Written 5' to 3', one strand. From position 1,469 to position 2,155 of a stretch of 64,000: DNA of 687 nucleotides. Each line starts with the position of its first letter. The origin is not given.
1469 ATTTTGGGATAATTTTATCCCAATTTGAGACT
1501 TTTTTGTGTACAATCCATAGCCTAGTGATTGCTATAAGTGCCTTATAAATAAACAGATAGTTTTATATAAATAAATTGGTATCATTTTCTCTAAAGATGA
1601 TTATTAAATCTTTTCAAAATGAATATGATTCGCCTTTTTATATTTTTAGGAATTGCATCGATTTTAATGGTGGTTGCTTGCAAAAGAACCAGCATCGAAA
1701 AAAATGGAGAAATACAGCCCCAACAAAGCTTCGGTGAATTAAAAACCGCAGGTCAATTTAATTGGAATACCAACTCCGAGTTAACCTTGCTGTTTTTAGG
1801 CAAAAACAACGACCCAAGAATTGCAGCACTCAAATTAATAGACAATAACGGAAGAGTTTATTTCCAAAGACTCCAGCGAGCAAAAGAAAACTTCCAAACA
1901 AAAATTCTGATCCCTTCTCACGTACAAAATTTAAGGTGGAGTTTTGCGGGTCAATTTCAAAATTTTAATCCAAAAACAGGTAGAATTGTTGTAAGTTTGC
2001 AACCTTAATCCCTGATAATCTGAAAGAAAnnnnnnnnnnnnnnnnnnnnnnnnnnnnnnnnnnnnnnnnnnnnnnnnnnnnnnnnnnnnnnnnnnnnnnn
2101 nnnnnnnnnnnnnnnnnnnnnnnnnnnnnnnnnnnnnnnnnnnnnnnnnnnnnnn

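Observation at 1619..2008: Diverged 129-aa lipoprotein paralogues in inverted orientation (second copy 9194..9583)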

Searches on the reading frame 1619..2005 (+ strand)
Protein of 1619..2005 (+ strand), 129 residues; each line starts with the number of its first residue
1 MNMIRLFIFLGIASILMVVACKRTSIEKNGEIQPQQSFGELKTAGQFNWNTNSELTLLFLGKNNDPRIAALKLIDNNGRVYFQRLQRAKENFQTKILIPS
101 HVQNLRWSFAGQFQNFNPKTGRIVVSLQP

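Call 5: search_protein_families(library=pfam, proteins=[window:1619-2005:+], max_evalue=1)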
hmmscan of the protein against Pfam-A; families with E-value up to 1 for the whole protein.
window:1619-2005:+ (129 aa): 1 family
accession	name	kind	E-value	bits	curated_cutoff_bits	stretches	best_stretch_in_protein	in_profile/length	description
PF14147.11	Spore_YhaL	-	0.15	12.2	27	1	72-90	32-50/52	Sporulation protein YhaL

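Call 6: search_protein_families(library=ncbifam, proteins=[window:1619-2005:+], max_evalue=1)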
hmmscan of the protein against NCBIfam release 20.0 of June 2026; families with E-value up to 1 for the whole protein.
window:1619-2005:+ (129 aa): 0 families

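Call 8: find_homologous_proteins(query=window:1619-2005:+, max_evalue=0.001)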
Query window:1619-2005:+ (129 aa): 7 proteins with E <= 0.001 among 16 candidates.
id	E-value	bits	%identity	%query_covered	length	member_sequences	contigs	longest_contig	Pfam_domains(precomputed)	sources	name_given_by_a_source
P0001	6.9e-78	276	100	98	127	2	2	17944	-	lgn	-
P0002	2.1e-76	272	98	100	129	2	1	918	-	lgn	-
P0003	3.8e-56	206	72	98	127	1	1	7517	-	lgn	-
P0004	1.9e-55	204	70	98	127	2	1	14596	-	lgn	-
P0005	3.5e-52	193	67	100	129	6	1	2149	-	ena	-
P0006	1.2e-49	185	66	100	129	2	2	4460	-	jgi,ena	jgi:hypothetical protein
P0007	3.3e-48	181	61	100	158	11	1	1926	-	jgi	jgi:hypothetical protein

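Call 10: search_solved_structures(query=window:1619-2005:+, max_evalue=10)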
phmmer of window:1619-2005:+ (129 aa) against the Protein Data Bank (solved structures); distinct sequences matched with E-value up to 10: 1.
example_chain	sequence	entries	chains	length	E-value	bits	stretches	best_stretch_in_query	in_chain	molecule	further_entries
6tgn_A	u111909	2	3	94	0.89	12.8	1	22-91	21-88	Protein NBR1 homolog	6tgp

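Call 17: find_encoding_contigs(protein=P0004, flank=10000, max_places=3)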
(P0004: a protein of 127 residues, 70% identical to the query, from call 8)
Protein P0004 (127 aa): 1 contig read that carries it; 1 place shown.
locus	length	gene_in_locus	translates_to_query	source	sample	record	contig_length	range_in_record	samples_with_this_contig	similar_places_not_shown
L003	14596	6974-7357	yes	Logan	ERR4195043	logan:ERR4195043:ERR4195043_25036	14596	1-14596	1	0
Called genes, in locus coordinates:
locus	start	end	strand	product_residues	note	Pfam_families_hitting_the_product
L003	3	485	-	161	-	?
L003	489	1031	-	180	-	PF01257:2Fe-2S_thioredx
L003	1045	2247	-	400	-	PF00346:Complex1_49kDa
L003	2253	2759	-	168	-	PF00329:Complex1_30kDa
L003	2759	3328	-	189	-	PF01058:Oxidored_q6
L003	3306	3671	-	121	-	PF00507:Oxidored_q4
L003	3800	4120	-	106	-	PF00085:Thioredoxin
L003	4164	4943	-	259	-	PF01503:PRA-PH (faint), PF03819:MazG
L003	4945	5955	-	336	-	PF13280:WYL, PF25583:WCX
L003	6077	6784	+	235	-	PF13181:TPR_8 (faint), PF12895:ANAPC3, PF13424:TPR_12 (faint), PF14559:TPR_19 (faint), PF25062:ARM_TT21_N (weak), PF13432:TPR_16 (faint), PF00515:TPR_1 (faint), PF07719:TPR_2 (faint), +3 more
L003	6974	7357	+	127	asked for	-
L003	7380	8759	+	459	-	PF16130:DUF4842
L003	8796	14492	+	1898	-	PF00041:fn3 (faint), PF18962:Por_Secre_tail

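Call 18: find_encoding_contigs(protein=P0003, flank=10000, max_places=3)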
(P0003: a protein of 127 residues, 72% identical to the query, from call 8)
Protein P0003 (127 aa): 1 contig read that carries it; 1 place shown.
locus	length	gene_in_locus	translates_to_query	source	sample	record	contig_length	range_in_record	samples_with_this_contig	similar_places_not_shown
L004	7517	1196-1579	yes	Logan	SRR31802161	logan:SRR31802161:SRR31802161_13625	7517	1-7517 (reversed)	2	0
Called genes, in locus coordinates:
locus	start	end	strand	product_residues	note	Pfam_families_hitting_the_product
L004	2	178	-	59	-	?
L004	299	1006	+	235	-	PF12895:ANAPC3, PF25062:ARM_TT21_N (weak), PF13431:TPR_17 (faint), PF13432:TPR_16 (faint), PF00515:TPR_1 (faint), PF07719:TPR_2 (faint), PF13181:TPR_8 (faint), PF14559:TPR_19 (weak), +1 more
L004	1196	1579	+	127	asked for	-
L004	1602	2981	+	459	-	PF16130:DUF4842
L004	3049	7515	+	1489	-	?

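Call 22: predict_structure(alignment_id=A1)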
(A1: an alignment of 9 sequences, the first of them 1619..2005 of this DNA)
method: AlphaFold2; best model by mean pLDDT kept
length: 129 residues; sequences in the alignment: 9
mean_pLDDT: 73.8   pTM: 0.53
mean pLDDT of the five models: 73.8, 73.4, 73.2, 70.0, 68.7
residues with pLDDT >= 90: 38; 70-90: 40; 50-70: 28; < 50: 23
segments of 3 or more residues with pLDDT < 50: 25-47
pLDDT, mean of each block of 10 residues (from residue 1): 65 67 48 42 46 86 91 92 93 89 88 81 73
secondary structure, 60 per line:
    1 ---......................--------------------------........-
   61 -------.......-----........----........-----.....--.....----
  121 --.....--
elements in order: H4-25 E52-59 E68-74 E80-87 E92-99 E105-109 E112-116 E123-127

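Call 23: search_protein_representatives(alignment_id=A1)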
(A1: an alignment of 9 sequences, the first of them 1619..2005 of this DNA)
Query: 9 sequences, 129 profile positions. Proteins with E-value up to 0.001 (for the whole library): 330; up to 1e-10: 48; up to 1e-30: 2. The best 150 are listed.
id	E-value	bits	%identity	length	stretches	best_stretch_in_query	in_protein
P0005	5.1e-58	210.5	-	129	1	1-129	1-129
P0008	7.3e-51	187.4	-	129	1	1-129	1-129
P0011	5.9e-24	100.3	-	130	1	2-127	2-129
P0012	1.7e-23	98.9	-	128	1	1-125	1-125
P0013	8.5e-23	96.6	-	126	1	4-123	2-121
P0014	6.0e-22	93.9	-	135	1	3-125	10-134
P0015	3.2e-19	85.0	-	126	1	4-128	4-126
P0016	1.6e-18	82.8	-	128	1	4-124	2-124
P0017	5.0e-18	81.2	-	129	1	1-121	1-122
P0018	1.2e-17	80.0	-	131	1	7-123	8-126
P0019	2.0e-17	79.2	-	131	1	12-127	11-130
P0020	1.2e-16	76.7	-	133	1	4-123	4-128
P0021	9.0e-16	73.9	-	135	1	6-128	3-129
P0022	2.7e-15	72.4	-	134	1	5-129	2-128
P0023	3.1e-15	72.1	-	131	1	11-124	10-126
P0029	7.7e-15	70.9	-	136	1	1-123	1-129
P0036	3.4e-13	65.5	-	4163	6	46-80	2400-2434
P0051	7.9e-11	57.9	-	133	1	5-126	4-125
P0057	1.1e-10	57.5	-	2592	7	37-80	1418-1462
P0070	7.3e-10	54.8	-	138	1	2-120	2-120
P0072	1.0e-09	54.3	-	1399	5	47-84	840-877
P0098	3.4e-08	49.4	-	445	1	1-124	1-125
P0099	4.2e-08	49.1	-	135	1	7-127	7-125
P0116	1.8e-07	47.0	-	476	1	8-122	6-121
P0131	3.9e-07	46.0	-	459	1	7-118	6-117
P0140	6.7e-07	45.2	-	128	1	15-125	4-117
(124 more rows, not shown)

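Call 27: search_protein_families(library=pfam, proteins=[P0098, P0116, P0131, P0036, P0057, P0072], max_evalue=0.001)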
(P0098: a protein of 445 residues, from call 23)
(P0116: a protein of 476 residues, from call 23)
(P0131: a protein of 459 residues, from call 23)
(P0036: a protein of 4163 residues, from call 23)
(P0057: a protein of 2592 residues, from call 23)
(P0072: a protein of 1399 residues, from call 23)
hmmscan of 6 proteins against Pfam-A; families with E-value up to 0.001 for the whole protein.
P0098 (445 aa): 2 families
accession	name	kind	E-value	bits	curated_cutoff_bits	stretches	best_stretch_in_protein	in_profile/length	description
PF16130.10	DUF4842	-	1.1e-53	183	22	1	216-432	1-208/208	Domain of unknown function (DUF4842)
PF13448.11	DUF4114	-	0.00046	21.5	27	1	169-208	46-84/85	Domain of unknown function (DUF4114)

P0116 (476 aa): 2 families
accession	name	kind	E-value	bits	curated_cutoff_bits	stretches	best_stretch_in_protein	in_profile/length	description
PF16130.10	DUF4842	-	8.5e-42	144.1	22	1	211-453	1-208/208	Domain of unknown function (DUF4842)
PF13448.11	DUF4114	-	0.00012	23.4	27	1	174-201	57-82/85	Domain of unknown function (DUF4114)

P0131 (459 aa): 2 families
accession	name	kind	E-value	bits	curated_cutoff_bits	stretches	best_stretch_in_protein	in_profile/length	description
PF16130.10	DUF4842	-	1.2e-46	159.9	22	1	217-441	1-208/208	Domain of unknown function (DUF4842)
PF13448.11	DUF4114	-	0.00011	23.5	27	1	180-207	57-82/85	Domain of unknown function (DUF4114)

P0036 (4163 aa): 14 families
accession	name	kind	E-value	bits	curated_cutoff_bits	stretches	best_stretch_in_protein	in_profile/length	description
PF22073.2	Cep192_D4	-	4.5e-191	623.1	35.5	20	2124-2227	6-111/112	Cep192 domain 4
PF15780.11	ASH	-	1.1e-154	503.8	27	16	3777-3862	12-95/98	Abnormal spindle-like microcephaly-assoc'd, ASPM-SPD-2-Hydin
PF22544.2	HYDIN_VesB_CFA65-like_Ig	-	3.3e-119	390.3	25.5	14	2676-2773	7-98/100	HYDIN/CFA65/VesB-like, Ig-like domain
PF12371.14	TMEM131_like_N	-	1e-97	320.9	28.8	3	1544-1625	3-81/84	Transmembrane protein 131-like N-terminal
PF24507.1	Ig_CFAP65_4th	-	2.6e-66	220.4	27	1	750-827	1-76/76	CFAP65, fourth Ig-like domain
PF25778.1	DUF7948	-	5e-54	184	27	1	37-242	1-214/214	Domain of unknown function (DUF7948)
PF07610.17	DUF1573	-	8.2e-40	135.2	26.1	0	3670-3752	9-87/98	Protein of unknown function (DUF1573)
PF22067.2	Cep192_D3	-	5.1e-37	126.4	27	0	3021-3088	17-82/99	Cep192 domain 3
PF24771.2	Ig_CFAP74_1st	-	6.1e-33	113.5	29.2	0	2456-2543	4-90/97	CFAP74 first Ig-like domain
PF22066.2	Cep192_D8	-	1e-28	99.9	33.5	0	953-1044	5-90/101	Cep192 domain 8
PF24291.1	Ig_CFAP65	-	9e-17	61.4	27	0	2580-2669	27-118/121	Cilia- and flagella-associated protein 65-like, Ig-like domain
PF24498.1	Ig_TMEM131L_3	-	1.1e-08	35.4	28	0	1882-1974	3-97/100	TMEM131L third Ig-like domain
PF24534.1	HMA_PCA1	-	3.4e-07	30.3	24.5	0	3603-3631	24-52/68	PCA1 HMA heavy metal-associated domain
PF06739.17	SBBP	-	1.5e-06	28.5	20.5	0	370-404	4-37/38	Beta-propeller repeat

P0057 (2592 aa): 16 families
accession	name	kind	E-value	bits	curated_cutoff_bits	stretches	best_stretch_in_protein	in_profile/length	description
PF22073.2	Cep192_D4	-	6.4e-144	471.2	35.5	15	1169-1266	7-111/112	Cep192 domain 4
PF15780.11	ASH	-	1.4e-109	359.1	27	15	1171-1250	12-92/98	Abnormal spindle-like microcephaly-assoc'd, ASPM-SPD-2-Hydin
PF22544.2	HYDIN_VesB_CFA65-like_Ig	-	4.9e-92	303.1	25.5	14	1173-1250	10-88/100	HYDIN/CFA65/VesB-like, Ig-like domain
PF07610.17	DUF1573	-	1.1e-87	288.7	26.1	9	1080-1159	17-97/98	Protein of unknown function (DUF1573)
PF12371.14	TMEM131_like_N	-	1.6e-61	204.9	28.8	0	2110-2188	3-82/84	Transmembrane protein 131-like N-terminal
PF24507.1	Ig_CFAP65_4th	-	9.6e-59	196.2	27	0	2340-2414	2-76/76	CFAP65, fourth Ig-like domain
PF25778.1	DUF7948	-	1.7e-58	198.6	27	1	58-256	1-214/214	Domain of unknown function (DUF7948)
PF06739.17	SBBP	-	3.9e-44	148.7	20.5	6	326-362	1-38/38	Beta-propeller repeat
PF22067.2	Cep192_D3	-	1e-31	109.4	27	0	1183-1246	17-82/99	Cep192 domain 3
PF22066.2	Cep192_D8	-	1.6e-24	86.5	33.5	0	1481-1577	6-99/101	Cep192 domain 8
PF24771.2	Ig_CFAP74_1st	-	1.3e-22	80.5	29.2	0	2128-2191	20-87/97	CFAP74 first Ig-like domain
PF24499.1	Ig_TMEM131L_4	-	4.3e-13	50.3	27.8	0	2256-2294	84-122/136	TMEM131L fourth Ig-like domain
PF24498.1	Ig_TMEM131L_3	-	1.5e-05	25.3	28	0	1069-1108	4-43/100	TMEM131L third Ig-like domain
PF24798.1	Ig-CFAP74_4th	-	3.3e-05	24.4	28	0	1588-1668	3-83/95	CFAP74 forth Ig-like domain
PF14765.12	PS-DH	-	5.5e-05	23.2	23.7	0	1006-1057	109-160/166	Polyketide synthase dehydratase N-terminal domain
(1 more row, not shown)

P0072 (1399 aa): 12 families
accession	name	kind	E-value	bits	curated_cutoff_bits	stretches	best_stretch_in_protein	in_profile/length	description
PF22073.2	Cep192_D4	-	4e-58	194.9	35.5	5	1003-1101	8-112/112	Cep192 domain 4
PF15780.11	ASH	-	2.5e-44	149.8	27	6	1003-1092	11-97/98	Abnormal spindle-like microcephaly-assoc'd, ASPM-SPD-2-Hydin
PF22544.2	HYDIN_VesB_CFA65-like_Ig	-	1.7e-26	92.8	25.5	4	1001-1098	5-99/100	HYDIN/CFA65/VesB-like, Ig-like domain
PF16640.11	Big_3_5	-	1.1e-23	84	35.5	1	473-558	3-88/88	Bacterial Ig-like domain (group 3)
PF12371.14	TMEM131_like_N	-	1.1e-22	80.4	28.8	0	679-757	7-82/84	Transmembrane protein 131-like N-terminal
PF24507.1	Ig_CFAP65_4th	-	1.6e-19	70.5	27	0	1041-1099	19-75/76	CFAP65, fourth Ig-like domain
PF07610.17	DUF1573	-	1.1e-14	54.7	26.1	0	1055-1098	52-96/98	Protein of unknown function (DUF1573)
PF24771.2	Ig_CFAP74_1st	-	1.8e-10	41.5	29.2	0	584-654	20-90/97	CFAP74 first Ig-like domain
PF19077.6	Big_13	-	2.8e-08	34.6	27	0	615-660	51-95/102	Bacterial Ig-like domain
PF18705.7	DUF5643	-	1.9e-06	28.3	34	0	845-886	28-71/115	Family of unknown function (DUF5643)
PF22066.2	Cep192_D8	-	3.2e-06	27.8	33.5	0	1063-1090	64-91/101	Cep192 domain 8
PF24908.1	Ig_SIBA-E_2nd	-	7.1e-06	26.6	27.8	0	610-654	37-78/117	Integrin beta-like protein A-E, second Ig-like domain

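Call 45: search_solved_structures(query=P0131, max_evalue=0.01, show_alignments=1)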
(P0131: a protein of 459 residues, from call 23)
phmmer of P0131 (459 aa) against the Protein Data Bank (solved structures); distinct sequences matched with E-value up to 0.01: 1.
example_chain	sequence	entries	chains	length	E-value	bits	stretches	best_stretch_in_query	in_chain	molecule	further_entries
3oqq_A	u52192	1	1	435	1.1e-06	31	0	331-442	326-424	Putative lipoprotein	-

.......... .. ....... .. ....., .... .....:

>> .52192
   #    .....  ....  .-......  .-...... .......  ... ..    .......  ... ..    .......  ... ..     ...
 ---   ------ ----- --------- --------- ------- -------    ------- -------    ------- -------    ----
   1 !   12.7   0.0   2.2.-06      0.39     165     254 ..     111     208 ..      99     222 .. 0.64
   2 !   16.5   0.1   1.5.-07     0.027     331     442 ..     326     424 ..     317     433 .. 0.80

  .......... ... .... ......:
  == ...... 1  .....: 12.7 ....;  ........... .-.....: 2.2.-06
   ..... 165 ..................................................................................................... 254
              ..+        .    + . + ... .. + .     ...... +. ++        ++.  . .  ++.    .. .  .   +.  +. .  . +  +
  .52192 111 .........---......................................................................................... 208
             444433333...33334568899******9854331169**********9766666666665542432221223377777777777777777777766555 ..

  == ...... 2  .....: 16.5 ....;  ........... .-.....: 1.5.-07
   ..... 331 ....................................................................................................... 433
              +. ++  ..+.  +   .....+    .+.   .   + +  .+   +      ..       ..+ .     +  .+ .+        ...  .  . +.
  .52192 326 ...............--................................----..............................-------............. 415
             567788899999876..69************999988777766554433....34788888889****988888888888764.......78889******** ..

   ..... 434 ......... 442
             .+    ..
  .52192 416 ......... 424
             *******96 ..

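Call 46: search_solved_structures(query=A2, max_evalue=1, show_alignments=2)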
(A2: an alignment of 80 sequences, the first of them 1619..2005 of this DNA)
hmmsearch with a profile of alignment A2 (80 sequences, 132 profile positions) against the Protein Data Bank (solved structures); distinct sequences matched with E-value up to 1: 18.
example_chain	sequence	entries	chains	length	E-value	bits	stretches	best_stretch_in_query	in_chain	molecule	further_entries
6fcg_A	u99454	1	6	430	0.013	18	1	1-41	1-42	Glycoside hydrolase, GH17 family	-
4gqz_A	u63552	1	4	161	0.033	16.8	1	48-122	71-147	Putative periplasmic or exported protein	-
2yp6_A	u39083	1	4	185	0.04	16.5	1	1-46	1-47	THIOREDOXIN FAMILY PROTEIN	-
6h3i_B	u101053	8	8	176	0.15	14.6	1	1-37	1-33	Peptidyl-prolyl cis-trans isomerase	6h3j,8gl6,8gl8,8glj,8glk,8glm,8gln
28li_A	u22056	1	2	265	0.22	14.1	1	1-42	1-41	Uncharacterized conserved protein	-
6fwy_A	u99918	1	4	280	0.26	13.8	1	45-115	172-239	B-type Cna protein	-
4n91_A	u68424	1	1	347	0.3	13.6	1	1-30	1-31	TRAP dicarboxylate transporter, DctP subunit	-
6e52_A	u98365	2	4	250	0.34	13.5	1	66-120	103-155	Staphylococcus aureus AgrC histidine kinase module fused to Saccharomyces cerevisiae GCN4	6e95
4zdx_A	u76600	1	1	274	0.35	13.4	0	2-43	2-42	Beta-lactamase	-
4bxi_A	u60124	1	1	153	0.39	13.3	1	70-120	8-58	ACCESSORY GENE REGULATOR PROTEIN C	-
9hjm_I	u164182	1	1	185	0.42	13.2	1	5-48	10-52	Peptidyl-prolyl cis-trans isomerase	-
7znr_A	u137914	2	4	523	0.43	13.1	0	1-34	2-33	Sucrose-6-phosphate hydrolase | Glycoside hydrolase family 32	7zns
8aa2_E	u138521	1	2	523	0.52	12.9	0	1-30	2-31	Glycoside hydrolase family 32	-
8a9y_E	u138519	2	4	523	0.56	12.8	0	1-30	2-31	Glycoside hydrolase family 32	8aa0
6z8i_A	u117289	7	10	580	0.59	12.7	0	1-60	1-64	SusD homolog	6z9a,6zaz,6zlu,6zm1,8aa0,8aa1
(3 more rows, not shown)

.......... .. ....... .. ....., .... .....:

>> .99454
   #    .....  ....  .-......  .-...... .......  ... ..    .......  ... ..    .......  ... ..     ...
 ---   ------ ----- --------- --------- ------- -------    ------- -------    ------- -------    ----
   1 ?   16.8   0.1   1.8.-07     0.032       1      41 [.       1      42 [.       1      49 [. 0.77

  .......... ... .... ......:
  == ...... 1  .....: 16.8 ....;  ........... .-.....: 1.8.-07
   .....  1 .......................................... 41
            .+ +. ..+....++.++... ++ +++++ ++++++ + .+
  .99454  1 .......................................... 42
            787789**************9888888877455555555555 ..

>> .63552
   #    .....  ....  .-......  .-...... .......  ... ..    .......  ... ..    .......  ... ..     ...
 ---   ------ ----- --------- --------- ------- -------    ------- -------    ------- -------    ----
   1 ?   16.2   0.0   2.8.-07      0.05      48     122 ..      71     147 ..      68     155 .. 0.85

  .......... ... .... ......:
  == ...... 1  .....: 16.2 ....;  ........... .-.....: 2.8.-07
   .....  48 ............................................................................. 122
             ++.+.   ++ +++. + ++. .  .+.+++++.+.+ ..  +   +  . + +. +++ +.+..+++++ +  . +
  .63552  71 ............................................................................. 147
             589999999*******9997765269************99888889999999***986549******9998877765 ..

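Call 47: find_encoding_contigs(protein=P0029, flank=6000, max_places=2)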
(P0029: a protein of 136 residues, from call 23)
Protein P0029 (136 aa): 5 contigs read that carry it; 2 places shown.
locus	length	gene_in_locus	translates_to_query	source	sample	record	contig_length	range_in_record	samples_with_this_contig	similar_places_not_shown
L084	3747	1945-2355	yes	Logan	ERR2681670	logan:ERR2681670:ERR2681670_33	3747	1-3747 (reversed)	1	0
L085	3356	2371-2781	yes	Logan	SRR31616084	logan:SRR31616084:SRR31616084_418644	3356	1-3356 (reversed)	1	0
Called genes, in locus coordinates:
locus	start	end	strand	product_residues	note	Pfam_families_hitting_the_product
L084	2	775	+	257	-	?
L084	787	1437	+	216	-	PF02589:LUD_dom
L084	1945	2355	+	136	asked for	-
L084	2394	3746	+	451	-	?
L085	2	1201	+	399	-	?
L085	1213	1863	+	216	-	PF02589:LUD_dom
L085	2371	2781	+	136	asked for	-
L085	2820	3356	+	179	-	?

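Call 48: find_encoding_contigs(protein=P0070, flank=6000, max_places=2)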
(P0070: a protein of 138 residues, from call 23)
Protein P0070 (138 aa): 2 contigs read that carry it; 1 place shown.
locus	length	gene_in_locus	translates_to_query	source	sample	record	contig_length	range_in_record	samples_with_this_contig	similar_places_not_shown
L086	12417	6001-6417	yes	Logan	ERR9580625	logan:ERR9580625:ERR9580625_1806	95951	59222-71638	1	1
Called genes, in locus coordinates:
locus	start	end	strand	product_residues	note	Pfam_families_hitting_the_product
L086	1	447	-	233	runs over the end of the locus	-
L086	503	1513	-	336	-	PF00923:TAL_FSA, PF00571:CBS (weak)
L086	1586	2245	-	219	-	-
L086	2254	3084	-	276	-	PF00793:DAHP_synth_1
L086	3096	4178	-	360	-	PF00465:Fe-ADH, PF25137:ADH_Fe_C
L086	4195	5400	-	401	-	PF01041:DegT_DnrJ_EryC1, PF00266:Aminotran_5 (weak), PF01053:Cys_Met_Meta_PP (weak)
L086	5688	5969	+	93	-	-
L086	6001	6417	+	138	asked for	-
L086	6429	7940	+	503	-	PF16130:DUF4842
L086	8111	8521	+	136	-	-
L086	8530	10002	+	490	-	PF16130:DUF4842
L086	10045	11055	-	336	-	PF00581:Rhodanese, PF26341:AAA_SelU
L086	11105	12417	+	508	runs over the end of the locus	PF00117:GATase, PF07722:Peptidase_C26 (faint), PF02540:NAD_synthase, PF00764:Arginosuc_synth (weak), PF03054:tRNA_Me_trans (weak), PF00958:GMP_synt_C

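Call 49: find_encoding_contigs(protein=P0011, flank=6000, max_places=2)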
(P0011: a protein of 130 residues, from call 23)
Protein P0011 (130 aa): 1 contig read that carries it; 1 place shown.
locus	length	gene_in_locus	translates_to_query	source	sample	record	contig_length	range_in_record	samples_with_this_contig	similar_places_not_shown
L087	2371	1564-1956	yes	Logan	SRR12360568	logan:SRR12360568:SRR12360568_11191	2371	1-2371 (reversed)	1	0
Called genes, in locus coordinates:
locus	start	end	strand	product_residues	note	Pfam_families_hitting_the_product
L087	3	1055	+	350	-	?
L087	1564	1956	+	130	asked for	-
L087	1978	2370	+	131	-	?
